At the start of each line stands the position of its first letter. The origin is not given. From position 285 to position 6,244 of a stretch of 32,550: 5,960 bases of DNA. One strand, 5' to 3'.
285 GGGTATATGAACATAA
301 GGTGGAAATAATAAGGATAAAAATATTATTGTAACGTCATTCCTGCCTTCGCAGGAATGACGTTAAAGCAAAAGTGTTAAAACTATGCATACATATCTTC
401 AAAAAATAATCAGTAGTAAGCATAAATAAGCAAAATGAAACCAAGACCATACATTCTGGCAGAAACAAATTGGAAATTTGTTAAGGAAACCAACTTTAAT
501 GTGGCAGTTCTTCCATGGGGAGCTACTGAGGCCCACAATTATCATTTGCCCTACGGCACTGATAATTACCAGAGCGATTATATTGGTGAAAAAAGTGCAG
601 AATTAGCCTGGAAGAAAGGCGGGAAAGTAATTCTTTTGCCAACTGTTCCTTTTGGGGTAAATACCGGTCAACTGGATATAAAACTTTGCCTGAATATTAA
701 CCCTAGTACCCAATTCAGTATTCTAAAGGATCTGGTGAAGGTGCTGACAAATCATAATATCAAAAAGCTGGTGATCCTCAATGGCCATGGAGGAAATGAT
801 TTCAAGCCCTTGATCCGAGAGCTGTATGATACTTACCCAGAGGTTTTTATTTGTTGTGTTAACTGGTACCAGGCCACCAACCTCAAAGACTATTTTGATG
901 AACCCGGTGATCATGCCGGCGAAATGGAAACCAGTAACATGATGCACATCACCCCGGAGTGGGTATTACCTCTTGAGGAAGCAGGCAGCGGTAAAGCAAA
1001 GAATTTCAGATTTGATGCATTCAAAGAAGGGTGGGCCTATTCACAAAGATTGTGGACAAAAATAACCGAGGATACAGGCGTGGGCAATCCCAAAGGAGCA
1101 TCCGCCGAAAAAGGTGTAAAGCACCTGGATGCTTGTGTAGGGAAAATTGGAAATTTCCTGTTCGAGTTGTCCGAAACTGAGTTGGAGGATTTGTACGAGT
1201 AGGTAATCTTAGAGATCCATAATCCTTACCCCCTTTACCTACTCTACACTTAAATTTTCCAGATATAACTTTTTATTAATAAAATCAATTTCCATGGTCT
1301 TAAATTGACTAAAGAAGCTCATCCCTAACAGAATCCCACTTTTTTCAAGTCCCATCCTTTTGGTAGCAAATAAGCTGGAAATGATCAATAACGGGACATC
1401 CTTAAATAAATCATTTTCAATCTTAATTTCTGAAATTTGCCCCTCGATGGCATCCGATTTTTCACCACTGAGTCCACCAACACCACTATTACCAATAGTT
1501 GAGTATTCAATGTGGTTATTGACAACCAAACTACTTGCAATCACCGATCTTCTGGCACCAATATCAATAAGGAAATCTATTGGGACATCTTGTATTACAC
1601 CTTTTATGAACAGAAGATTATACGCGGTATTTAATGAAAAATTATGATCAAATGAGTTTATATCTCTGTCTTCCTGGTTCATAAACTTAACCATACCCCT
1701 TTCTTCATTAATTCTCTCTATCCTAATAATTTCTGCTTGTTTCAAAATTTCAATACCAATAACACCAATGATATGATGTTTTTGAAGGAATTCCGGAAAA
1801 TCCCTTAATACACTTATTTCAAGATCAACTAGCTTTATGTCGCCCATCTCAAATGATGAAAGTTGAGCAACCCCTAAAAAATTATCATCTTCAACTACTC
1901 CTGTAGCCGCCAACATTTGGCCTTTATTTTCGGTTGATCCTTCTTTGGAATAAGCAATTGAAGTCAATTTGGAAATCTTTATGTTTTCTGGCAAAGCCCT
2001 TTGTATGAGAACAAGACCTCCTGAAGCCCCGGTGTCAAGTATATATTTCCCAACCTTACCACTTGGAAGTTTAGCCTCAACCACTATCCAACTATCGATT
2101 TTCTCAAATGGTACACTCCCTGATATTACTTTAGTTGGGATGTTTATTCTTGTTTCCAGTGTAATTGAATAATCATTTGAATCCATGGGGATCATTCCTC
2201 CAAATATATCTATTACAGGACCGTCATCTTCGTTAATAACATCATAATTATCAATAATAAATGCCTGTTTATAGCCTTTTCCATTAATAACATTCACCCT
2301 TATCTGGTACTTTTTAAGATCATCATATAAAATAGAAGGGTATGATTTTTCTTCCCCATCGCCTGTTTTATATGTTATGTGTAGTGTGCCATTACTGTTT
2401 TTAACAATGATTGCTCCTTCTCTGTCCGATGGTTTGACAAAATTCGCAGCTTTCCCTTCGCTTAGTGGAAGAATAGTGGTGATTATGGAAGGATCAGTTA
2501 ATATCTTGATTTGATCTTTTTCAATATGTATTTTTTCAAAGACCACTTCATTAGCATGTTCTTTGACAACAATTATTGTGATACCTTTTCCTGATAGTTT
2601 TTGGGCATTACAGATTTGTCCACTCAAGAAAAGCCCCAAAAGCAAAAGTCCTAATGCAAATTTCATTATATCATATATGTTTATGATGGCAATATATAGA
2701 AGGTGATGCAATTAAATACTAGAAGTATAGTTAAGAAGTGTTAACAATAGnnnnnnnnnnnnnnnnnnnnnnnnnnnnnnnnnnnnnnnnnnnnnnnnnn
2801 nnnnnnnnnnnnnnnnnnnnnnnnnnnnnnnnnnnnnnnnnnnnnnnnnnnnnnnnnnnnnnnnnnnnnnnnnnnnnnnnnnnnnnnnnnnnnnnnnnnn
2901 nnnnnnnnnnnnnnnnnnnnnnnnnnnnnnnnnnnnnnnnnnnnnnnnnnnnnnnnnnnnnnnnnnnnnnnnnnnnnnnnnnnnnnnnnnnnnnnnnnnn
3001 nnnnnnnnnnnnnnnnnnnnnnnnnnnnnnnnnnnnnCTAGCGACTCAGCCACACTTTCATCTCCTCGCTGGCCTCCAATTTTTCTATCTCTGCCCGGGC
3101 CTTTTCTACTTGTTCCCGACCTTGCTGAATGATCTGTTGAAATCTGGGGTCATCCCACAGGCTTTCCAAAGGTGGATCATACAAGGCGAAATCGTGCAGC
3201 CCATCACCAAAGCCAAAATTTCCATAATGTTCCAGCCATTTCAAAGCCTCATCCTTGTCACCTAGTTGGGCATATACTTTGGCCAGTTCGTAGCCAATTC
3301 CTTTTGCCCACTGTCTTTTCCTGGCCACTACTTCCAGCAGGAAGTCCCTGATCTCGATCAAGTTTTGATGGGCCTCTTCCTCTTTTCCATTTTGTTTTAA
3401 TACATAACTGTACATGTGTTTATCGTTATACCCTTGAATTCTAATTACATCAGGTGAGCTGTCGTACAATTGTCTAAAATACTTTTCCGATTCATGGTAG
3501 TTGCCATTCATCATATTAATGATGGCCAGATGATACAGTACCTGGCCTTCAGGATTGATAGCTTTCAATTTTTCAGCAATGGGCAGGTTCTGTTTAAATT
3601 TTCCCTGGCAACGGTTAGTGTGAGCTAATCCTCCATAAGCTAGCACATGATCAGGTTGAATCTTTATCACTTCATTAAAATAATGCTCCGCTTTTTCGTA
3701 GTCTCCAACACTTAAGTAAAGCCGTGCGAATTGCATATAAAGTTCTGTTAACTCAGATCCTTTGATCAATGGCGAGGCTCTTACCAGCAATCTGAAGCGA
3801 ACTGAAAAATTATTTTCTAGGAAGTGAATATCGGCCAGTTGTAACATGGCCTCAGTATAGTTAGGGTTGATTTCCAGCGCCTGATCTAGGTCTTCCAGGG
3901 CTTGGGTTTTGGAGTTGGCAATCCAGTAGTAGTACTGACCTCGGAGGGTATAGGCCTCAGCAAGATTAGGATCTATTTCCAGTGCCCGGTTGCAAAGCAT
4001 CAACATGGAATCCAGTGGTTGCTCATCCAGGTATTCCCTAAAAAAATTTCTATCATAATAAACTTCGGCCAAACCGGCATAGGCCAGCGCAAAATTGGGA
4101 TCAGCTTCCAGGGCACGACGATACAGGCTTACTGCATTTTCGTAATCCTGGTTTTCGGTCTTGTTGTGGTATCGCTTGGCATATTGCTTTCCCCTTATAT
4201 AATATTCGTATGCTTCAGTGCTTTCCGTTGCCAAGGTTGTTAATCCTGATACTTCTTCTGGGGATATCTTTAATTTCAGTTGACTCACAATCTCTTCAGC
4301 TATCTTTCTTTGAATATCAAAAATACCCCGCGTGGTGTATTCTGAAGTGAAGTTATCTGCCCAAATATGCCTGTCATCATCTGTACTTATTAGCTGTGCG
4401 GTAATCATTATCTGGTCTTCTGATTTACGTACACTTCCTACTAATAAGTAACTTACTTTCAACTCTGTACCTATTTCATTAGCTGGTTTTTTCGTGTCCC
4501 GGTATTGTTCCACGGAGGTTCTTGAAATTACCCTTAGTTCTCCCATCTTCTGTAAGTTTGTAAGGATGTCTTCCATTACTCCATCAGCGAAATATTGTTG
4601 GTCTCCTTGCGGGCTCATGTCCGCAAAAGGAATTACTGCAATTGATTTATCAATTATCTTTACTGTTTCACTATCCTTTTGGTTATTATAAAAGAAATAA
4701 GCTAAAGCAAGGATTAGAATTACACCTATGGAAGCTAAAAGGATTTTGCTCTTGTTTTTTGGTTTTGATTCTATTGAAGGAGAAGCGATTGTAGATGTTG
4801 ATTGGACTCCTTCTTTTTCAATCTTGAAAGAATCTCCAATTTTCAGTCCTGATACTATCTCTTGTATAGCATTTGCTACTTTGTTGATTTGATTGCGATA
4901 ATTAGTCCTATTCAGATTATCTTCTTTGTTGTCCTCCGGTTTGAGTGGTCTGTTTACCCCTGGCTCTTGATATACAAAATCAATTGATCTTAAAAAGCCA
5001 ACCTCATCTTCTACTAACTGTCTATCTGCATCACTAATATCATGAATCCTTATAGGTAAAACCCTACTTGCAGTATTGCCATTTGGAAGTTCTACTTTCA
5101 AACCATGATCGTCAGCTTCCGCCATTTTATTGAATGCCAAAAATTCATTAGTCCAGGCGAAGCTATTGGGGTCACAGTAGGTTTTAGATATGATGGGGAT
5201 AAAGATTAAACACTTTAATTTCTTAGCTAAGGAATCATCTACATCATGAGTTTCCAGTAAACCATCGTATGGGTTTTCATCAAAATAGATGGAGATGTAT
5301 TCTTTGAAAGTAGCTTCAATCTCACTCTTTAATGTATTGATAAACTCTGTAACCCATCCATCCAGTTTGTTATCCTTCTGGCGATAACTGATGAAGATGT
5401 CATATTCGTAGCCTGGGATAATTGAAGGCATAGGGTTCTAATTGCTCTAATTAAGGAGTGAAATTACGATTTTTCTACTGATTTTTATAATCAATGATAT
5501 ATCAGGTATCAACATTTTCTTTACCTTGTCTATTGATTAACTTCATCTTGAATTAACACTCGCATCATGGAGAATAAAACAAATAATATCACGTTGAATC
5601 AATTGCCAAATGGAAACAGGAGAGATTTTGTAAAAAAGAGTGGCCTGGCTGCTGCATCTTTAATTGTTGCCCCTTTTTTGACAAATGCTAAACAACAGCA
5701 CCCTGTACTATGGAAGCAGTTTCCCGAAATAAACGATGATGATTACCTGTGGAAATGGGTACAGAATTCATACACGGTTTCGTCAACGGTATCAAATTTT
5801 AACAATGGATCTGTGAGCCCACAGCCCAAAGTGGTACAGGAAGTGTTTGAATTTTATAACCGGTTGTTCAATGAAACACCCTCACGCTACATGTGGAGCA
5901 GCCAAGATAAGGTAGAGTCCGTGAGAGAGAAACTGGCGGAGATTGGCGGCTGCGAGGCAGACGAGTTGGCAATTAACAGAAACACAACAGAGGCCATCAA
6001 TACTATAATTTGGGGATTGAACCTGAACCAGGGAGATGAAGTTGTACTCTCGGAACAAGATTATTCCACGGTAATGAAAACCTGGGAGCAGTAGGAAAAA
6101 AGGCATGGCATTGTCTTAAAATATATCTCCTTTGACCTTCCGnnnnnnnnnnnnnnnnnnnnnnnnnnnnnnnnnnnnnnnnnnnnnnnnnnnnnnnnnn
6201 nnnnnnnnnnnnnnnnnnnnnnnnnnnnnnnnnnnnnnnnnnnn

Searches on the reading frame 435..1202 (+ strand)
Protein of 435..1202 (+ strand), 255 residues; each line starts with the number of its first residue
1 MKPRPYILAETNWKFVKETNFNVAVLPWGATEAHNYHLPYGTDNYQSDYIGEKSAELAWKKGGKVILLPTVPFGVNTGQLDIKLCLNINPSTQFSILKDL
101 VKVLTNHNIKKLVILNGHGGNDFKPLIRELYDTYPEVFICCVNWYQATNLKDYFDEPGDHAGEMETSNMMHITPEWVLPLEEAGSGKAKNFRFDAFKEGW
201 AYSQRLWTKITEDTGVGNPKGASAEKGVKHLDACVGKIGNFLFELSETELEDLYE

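Call 8: search_protein_families(library=pfam, proteins=[window:435-1202:+], max_evalue=0.01)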
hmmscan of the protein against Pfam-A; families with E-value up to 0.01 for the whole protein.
window:435-1202:+ (255 aa): 1 family
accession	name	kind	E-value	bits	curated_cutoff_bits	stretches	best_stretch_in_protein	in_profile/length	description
PF02633.19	Creatininase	-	1.3e-52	179.1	31.3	1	10-241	2-237/238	Creatinine amidohydrolase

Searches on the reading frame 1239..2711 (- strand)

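Call 7: search_protein_families(library=pfam, proteins=[window:1239-2711:-], max_evalue=0.01)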
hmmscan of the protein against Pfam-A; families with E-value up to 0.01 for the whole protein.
window:1239-2711:- (490 aa): 3 families
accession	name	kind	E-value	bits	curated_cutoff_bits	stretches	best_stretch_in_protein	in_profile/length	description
PF13650.11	Asp_protease_2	-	1.5e-12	48.5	24.3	1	370-466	2-90/90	Aspartyl protease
PF13975.11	gag-asp_proteas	-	1.4e-11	45.2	28.2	1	370-469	2-92/92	gag-polyprotein putative aspartyl protease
PF00077.25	RVP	-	1.6e-05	25.6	20.7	0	373-471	11-97/101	Retroviral aspartyl protease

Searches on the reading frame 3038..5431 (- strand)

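Call 7: search_protein_families(library=pfam, proteins=[window:3038-5431:-], max_evalue=0.01)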
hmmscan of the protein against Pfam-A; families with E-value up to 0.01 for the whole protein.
window:3038-5431:- (797 aa): 25 families
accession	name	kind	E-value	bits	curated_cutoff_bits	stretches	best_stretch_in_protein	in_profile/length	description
PF13428.12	TPR_14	-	4.9e-21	73.5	23.5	2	563-603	2-42/44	Tetratricopeptide repeat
PF13181.12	TPR_8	-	2.7e-20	71.2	25.7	1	563-595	2-34/34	Tetratricopeptide repeat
PF14559.12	TPR_19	-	5.6e-20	71.9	25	2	426-461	3-38/68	Tetratricopeptide repeat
PF13432.12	TPR_16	-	6.6e-17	62.1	32.7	1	427-461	10-44/65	Tetratricopeptide repeat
PF13414.12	TPR_11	-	7.9e-17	61.1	26.8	1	426-459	6-39/42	TPR repeat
PF13431.12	TPR_17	-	6.7e-16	57.6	24.4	1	436-458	1-23/34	Tetratricopeptide repeat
PF07719.23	TPR_2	-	1.4e-15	56.5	27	1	563-595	2-34/34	Tetratricopeptide repeat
PF00515.34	TPR_1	-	3e-14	52.6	27.8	1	570-595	9-34/34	Tetratricopeptide repeat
PF13424.12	TPR_12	-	6.4e-12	45.9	30.1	1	564-614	5-63/77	Tetratricopeptide repeat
PF24575.1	TPR_Slam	-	3.6e-08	34.2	35.2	0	630-666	48-84/104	Surface lipoprotein assembly modifier, N-terminal TPR repeats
PF13371.12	TPR_9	-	1.5e-07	31.8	35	1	467-524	5-61/73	Tetratricopeptide repeat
PF13174.12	TPR_6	-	2.4e-07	31.4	26.3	0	630-661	1-32/33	Tetratricopeptide repeat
PF13176.12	TPR_7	-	5.8e-07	29.5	27.9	0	427-445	12-30/36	Tetratricopeptide repeat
PF13374.12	TPR_10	-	4.9e-06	26.8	27.5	0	716-735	8-27/42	Tetratricopeptide repeat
PF14853.12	Fis1_TPR_C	-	3e-05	24.6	25.3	0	631-661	3-33/53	Fis1 C-terminal tetratricopeptide repeat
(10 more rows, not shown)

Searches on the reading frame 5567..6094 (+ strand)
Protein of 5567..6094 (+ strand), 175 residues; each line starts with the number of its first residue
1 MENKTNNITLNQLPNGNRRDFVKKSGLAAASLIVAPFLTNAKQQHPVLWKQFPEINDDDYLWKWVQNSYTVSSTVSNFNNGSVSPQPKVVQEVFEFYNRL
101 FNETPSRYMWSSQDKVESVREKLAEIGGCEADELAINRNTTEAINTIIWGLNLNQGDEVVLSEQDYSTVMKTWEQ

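Call 7: search_protein_families(library=pfam, proteins=[window:5567-6094:+], max_evalue=0.01)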
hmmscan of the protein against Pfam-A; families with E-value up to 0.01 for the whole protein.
window:5567-6094:+ (175 aa): 1 family
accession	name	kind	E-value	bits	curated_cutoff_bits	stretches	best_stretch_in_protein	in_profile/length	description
PF00266.25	Aminotran_5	-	7.9e-09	35.4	21.5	1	77-175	3-107/371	Aminotransferase class-V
